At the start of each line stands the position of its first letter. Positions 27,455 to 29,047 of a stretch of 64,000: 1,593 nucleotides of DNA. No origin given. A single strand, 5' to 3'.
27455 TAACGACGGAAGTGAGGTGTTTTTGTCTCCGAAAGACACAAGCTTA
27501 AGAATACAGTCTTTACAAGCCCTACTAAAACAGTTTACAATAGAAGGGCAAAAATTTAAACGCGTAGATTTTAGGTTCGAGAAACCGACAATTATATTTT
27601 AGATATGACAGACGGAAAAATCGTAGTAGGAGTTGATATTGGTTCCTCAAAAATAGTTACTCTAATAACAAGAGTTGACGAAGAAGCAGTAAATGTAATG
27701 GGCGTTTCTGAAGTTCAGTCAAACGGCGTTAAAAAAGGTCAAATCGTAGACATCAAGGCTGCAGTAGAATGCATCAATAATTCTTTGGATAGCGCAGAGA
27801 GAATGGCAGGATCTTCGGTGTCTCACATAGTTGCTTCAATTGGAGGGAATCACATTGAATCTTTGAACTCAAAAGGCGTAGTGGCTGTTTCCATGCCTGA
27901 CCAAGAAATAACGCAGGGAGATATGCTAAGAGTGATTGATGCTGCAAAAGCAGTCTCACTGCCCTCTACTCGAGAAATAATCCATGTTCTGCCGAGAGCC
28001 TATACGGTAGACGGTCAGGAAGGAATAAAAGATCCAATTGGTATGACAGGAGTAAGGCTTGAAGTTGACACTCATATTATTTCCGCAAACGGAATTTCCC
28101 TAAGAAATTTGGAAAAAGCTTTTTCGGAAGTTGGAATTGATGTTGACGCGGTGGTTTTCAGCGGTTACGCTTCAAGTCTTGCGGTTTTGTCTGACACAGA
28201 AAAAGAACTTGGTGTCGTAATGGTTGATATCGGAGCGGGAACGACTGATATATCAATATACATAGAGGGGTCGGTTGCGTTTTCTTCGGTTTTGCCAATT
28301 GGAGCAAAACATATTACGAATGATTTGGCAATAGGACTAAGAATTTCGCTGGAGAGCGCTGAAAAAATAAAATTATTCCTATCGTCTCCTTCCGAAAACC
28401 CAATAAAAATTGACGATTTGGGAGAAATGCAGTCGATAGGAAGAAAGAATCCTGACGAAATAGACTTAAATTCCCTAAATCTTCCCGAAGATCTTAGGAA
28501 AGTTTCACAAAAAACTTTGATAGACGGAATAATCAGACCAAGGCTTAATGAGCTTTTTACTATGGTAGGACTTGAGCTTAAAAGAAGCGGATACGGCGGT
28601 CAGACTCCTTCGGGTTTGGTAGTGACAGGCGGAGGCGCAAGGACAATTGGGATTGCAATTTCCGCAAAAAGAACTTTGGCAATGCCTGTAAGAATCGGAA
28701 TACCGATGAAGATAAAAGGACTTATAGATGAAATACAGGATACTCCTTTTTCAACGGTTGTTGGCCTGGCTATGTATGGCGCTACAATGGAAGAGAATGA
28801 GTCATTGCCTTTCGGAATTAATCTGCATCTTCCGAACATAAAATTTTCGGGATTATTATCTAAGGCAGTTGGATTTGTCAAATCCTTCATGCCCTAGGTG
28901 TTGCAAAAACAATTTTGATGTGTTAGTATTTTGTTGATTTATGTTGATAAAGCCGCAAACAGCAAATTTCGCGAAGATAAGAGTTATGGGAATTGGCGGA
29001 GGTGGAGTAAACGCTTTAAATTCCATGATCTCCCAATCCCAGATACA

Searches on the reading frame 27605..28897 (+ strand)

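Call 8: search_protein_families(library=ncbifam, proteins=[window:27605-28897:+], max_evalue=0.00001)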
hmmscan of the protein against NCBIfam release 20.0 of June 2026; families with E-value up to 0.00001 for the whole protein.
window:27605-28897:+ (430 aa): 6 families
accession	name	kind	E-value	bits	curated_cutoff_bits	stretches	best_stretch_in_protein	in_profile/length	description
TIGR01174.1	ftsA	equivalog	2.8e-114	382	175.85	1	6-390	1-370/371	cell division protein FtsA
NF007009.0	PRK09472.1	equivalog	1.2e-82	278.2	409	1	2-398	5-392/420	cell division protein FtsA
TIGR02529.1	EutJ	subfamily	9.9e-15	54.7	152.1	1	204-256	110-162/239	ethanolamine utilization protein EutJ family protein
NF011660.0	PRK15080.1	equivalog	1.2e-14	54.2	182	1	205-257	144-196/277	ethanolamine utilization protein EutJ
TIGR01175.1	pilM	subfamily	4.5e-11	42.3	133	1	195-369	181-320/348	type IV pilus assembly protein PilM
NF045709.1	Amuc_1101_fam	equivalog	1.8e-08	33.7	650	1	197-257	173-232/608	Amuc_1101 family PilM-like pilus complex protein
